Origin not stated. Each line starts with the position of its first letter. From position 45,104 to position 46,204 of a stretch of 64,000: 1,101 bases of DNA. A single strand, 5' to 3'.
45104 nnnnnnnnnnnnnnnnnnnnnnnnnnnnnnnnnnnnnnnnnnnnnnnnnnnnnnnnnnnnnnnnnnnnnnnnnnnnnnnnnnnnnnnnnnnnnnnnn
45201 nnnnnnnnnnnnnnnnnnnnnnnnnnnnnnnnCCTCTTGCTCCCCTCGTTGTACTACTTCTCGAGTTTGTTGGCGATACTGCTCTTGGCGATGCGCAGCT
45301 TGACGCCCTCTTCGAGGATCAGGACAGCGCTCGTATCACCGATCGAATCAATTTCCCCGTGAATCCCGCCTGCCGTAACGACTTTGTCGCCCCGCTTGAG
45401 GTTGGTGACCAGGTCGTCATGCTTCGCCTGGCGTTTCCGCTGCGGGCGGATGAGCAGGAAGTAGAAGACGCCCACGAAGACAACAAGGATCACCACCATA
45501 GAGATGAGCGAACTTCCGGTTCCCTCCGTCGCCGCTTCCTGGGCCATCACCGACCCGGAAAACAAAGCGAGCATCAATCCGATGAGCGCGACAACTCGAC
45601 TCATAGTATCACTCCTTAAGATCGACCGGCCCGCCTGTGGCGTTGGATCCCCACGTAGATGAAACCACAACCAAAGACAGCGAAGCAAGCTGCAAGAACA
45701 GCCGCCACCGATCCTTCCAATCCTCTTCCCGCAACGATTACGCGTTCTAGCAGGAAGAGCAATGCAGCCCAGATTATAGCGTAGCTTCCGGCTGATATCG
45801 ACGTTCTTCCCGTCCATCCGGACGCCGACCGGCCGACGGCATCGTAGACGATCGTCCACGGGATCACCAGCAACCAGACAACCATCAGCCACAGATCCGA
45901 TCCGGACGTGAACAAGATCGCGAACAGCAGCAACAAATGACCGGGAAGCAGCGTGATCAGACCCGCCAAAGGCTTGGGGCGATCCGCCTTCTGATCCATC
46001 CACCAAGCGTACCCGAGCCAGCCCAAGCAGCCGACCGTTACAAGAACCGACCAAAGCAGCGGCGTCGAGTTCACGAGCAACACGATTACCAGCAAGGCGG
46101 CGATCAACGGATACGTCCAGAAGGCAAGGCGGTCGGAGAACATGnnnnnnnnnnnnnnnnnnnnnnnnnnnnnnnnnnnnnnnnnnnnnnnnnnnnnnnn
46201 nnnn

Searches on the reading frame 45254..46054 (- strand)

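Call 29: search_protein_families(library=pfam, proteins=[window:45254-46054:-], max_evalue=0.00001)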
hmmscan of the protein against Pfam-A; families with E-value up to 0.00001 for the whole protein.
window:45254-46054:- (266 aa): 1 family
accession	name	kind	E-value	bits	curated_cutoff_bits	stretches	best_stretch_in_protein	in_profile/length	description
PF02699.20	YajC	-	1e-26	93.1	28.2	1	186-261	2-77/78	Preprotein translocase subunit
